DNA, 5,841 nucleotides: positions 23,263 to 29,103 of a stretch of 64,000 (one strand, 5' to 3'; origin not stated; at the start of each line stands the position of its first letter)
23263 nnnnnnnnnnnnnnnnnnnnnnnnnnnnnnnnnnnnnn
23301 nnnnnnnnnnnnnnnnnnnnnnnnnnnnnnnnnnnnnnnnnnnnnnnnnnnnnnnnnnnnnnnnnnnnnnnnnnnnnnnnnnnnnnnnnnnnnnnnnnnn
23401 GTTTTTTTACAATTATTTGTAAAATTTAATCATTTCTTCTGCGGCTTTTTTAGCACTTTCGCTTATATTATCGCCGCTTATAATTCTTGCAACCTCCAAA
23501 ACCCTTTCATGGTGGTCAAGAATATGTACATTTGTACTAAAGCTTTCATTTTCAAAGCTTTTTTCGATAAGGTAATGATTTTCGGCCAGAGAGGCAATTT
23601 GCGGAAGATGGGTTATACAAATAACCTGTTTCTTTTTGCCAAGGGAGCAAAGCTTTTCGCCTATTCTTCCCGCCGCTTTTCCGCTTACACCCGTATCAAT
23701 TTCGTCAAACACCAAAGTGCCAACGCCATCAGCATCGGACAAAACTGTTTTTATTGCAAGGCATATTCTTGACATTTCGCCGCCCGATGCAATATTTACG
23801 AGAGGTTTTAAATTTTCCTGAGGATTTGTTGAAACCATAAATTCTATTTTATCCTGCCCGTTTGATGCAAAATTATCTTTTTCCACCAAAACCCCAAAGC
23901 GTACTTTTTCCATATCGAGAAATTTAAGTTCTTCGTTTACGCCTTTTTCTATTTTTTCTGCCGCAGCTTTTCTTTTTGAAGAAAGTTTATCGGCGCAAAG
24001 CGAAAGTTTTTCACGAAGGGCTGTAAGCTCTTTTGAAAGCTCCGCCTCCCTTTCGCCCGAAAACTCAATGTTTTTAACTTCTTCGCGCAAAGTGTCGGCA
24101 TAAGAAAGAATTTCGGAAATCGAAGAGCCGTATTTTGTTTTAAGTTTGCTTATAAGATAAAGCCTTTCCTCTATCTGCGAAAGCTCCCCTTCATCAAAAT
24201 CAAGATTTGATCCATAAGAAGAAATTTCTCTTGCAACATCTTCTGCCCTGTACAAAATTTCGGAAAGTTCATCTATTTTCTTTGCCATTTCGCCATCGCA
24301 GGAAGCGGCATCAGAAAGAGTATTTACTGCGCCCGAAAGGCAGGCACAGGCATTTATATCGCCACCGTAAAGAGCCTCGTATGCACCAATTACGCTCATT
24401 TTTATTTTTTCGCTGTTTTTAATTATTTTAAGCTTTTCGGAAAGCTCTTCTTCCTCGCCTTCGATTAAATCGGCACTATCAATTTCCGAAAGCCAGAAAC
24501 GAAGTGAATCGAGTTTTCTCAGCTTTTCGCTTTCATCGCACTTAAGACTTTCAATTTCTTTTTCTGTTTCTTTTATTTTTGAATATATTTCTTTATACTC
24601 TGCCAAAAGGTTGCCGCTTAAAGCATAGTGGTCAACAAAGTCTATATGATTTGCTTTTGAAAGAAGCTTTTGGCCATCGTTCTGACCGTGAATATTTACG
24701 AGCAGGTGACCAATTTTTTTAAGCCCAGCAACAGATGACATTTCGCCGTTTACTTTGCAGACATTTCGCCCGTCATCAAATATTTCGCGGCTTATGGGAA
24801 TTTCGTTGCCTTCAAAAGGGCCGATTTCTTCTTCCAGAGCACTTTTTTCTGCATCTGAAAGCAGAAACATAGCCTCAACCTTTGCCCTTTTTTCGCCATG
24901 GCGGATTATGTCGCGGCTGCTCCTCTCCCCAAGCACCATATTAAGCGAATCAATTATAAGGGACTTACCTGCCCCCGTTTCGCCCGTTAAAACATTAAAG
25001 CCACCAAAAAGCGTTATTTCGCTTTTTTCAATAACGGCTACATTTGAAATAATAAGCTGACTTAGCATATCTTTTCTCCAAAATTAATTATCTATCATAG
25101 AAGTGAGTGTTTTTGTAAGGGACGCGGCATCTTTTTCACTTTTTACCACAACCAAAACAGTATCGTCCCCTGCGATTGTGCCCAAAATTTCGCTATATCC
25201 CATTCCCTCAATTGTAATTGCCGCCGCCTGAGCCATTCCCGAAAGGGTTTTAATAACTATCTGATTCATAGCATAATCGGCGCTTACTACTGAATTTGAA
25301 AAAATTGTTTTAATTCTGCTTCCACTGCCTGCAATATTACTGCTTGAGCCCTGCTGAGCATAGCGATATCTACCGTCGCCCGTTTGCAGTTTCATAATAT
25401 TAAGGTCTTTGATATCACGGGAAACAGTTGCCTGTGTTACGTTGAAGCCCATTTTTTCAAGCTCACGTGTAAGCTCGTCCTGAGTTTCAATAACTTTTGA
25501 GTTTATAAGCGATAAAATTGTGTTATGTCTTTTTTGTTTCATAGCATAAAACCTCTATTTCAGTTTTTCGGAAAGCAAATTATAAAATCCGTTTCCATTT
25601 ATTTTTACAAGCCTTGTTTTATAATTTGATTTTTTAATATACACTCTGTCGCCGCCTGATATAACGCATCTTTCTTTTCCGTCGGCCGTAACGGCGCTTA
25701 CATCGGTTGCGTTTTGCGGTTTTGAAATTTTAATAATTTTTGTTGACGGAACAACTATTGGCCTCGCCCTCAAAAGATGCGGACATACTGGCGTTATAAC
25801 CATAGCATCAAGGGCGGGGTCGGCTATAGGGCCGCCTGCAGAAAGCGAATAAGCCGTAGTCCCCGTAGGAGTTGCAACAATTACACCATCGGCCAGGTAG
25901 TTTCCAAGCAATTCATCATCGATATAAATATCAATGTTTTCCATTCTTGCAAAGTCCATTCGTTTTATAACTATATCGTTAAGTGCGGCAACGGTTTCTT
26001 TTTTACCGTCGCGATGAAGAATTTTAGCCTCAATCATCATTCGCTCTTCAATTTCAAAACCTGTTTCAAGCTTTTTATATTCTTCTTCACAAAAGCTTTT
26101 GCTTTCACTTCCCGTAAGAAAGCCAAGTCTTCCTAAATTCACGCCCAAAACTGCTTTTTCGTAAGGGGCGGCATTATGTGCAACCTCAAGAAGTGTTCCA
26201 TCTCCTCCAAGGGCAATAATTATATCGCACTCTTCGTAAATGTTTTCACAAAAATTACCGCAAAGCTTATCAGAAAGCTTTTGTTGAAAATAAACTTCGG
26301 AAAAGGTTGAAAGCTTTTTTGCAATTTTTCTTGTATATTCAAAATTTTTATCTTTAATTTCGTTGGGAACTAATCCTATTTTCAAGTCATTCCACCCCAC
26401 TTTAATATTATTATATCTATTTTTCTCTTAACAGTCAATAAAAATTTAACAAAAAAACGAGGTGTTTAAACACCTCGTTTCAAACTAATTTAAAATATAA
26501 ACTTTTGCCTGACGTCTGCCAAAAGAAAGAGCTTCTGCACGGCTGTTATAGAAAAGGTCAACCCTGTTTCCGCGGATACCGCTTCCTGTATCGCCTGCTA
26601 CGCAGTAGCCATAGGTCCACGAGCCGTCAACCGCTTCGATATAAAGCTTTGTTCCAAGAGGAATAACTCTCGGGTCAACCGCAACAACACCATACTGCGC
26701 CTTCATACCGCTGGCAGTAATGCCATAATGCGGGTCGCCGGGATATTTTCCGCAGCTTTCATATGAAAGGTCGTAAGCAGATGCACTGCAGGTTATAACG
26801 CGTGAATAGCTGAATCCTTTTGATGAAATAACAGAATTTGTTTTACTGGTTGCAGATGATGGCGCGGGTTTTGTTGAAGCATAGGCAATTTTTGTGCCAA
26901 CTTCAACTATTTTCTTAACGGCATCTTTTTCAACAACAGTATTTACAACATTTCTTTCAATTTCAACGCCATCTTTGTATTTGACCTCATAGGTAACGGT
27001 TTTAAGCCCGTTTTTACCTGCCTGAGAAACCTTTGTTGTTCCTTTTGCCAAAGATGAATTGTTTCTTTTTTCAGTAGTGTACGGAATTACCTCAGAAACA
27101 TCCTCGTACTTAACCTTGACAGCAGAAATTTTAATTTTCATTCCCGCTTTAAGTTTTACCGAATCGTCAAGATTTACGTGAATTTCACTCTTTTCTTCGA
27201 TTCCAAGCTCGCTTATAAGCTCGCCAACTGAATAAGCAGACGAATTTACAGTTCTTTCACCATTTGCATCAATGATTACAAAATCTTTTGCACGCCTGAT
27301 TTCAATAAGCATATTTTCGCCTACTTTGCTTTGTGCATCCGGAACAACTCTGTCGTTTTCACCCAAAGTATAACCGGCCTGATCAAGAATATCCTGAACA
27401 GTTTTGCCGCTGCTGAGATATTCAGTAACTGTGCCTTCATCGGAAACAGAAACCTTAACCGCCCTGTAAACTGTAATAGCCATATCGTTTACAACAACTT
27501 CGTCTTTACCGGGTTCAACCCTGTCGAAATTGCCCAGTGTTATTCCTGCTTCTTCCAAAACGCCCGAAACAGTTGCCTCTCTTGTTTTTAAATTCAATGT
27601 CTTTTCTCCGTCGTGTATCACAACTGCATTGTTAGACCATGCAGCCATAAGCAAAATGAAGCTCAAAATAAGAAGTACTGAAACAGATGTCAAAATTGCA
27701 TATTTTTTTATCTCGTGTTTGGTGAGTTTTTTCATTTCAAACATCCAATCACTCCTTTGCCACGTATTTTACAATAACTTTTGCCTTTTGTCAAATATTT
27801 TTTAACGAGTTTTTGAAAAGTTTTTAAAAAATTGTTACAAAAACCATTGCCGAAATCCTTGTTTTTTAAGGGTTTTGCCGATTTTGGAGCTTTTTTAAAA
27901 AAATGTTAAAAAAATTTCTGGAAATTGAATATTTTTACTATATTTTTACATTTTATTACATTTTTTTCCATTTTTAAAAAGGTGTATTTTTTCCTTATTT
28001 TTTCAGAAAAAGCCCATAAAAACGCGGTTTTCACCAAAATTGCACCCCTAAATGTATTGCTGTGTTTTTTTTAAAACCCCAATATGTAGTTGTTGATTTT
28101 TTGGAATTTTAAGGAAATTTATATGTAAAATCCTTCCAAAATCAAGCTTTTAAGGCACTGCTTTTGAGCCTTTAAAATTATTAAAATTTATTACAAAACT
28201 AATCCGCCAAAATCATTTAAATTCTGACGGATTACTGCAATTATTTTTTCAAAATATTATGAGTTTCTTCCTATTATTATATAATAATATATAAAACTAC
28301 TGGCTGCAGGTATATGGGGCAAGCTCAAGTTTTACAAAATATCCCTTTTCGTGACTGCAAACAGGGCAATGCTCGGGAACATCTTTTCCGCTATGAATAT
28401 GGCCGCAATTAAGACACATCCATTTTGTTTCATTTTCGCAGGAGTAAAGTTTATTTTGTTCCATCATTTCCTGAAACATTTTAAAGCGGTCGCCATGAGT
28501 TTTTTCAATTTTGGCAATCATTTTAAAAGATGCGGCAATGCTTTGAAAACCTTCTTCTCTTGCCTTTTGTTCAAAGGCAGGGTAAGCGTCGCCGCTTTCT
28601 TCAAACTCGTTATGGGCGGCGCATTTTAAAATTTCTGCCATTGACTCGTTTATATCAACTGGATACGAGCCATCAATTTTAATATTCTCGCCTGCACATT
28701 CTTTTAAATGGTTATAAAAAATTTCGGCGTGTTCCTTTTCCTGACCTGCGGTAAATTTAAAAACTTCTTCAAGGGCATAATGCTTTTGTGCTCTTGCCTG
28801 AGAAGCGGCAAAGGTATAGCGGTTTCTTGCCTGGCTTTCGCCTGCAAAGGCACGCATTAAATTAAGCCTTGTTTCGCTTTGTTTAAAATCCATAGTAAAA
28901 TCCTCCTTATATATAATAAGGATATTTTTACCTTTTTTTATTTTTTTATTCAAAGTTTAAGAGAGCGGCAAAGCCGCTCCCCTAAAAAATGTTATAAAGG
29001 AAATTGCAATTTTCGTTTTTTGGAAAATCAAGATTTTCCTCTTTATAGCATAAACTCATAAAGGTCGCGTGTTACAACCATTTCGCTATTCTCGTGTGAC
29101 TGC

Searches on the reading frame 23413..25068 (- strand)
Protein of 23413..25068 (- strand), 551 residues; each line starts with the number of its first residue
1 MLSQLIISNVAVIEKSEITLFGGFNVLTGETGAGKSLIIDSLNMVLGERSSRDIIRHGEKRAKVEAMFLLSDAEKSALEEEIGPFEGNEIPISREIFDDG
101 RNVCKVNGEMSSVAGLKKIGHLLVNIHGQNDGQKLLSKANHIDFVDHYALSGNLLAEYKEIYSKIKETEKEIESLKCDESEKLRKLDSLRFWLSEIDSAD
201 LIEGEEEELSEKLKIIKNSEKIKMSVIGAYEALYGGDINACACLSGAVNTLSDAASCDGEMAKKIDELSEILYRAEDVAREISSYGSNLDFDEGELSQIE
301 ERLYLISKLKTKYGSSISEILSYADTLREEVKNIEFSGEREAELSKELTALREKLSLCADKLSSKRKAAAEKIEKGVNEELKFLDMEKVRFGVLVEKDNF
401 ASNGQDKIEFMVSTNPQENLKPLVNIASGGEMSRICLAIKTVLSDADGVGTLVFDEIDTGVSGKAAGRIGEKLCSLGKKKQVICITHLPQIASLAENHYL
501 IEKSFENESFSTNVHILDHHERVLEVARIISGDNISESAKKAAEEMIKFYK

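Call 7: search_protein_families(library=pfam, proteins=[window:23413-25068:-])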
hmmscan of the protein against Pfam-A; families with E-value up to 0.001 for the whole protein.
window:23413-25068:- (551 aa): 4 families
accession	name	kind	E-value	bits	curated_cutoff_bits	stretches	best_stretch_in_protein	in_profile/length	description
PF02463.25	SMC_N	-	1.3e-16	61.1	40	1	1-502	1-212/220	RecF/RecN/SMC N terminal domain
PF13476.12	AAA_23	-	1.9e-09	38.9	27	1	4-217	1-190/201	AAA domain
PF13304.12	AAA_21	-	1.2e-06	29.2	27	0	432-491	242-302/304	AAA domain, putative AbiEii toxin, Type IV TA system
PF13555.12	AAA_29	-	0.00074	19.7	27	0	17-46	16-46/61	P-loop containing region of AAA domain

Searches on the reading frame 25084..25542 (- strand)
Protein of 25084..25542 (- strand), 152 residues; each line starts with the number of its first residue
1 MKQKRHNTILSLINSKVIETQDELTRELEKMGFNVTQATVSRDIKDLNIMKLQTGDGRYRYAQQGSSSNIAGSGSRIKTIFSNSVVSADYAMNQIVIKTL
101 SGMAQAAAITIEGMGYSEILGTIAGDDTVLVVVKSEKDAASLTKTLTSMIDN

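Call 7: search_protein_families(library=pfam, proteins=[window:25084-25542:-])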
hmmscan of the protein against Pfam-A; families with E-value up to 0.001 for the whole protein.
window:25084-25542:- (152 aa): 2 families
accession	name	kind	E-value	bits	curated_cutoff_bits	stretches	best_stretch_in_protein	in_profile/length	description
PF02863.23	Arg_repressor_C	-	2.2e-25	88.7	25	1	81-147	1-67/68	Arginine repressor, C-terminal domain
PF01316.27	Arg_repressor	-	1e-21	76.9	27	1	2-62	3-63/70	Arginine repressor, DNA binding domain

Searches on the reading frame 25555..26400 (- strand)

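Call 7: search_protein_families(library=pfam, proteins=[window:25555-26400:-])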
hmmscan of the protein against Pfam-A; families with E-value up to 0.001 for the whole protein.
window:25555-26400:- (281 aa): 3 families
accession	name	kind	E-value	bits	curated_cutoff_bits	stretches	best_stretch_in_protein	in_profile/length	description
PF20143.4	NAD_kinase_C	-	3.9e-35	120.8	23.7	1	140-266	1-125/126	ATP-NAD kinase C-terminal domain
PF01513.26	NAD_kinase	-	4.6e-14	53.3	25.5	1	32-99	47-114/130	ATP-NAD kinase N-terminal domain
PF00781.29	DAGK_cat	-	2.7e-05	24.2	23.6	1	23-79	19-77/125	Diacylglycerol kinase catalytic domain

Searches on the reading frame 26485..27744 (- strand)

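Call 7: search_protein_families(library=pfam, proteins=[window:26485-27744:-])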
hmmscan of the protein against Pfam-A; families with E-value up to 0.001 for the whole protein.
window:26485-27744:- (419 aa): 3 families
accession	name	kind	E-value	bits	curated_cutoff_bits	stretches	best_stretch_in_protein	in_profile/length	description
PF03990.20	DUF348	-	3e-22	78.5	24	2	98-137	1-40/41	G5-linked-Ubiquitin-like domain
PF07501.17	G5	-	6.4e-22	78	23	1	212-285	2-75/75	G5 domain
PF06725.17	3D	-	8.7e-21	74.4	23.8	1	353-419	2-72/72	3D domain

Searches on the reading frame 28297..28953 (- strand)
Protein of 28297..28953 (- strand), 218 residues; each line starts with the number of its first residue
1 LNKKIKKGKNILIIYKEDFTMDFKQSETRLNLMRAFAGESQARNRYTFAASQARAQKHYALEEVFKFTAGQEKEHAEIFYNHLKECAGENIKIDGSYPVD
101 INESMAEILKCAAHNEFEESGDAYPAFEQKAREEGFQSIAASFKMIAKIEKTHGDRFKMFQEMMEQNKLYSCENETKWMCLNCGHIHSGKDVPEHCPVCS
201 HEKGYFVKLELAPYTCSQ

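Call 7: search_protein_families(library=pfam, proteins=[window:28297-28953:-])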
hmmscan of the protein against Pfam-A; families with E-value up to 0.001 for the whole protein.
window:28297-28953:- (218 aa): 3 families
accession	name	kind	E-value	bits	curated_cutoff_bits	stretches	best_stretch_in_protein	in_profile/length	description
PF02915.23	Rubrerythrin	-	2.3e-21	77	22.8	1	31-159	2-135/137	Rubrerythrin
PF21349.2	RUBY_RBDX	-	7.6e-12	44.9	26.5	1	178-206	1-29/30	Rubrerythrin, rubredoxin-like domain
PF23458.2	DUF7130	-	2.4e-05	24.6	35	1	170-204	46-81/89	Domain of unknown function (DUF7130)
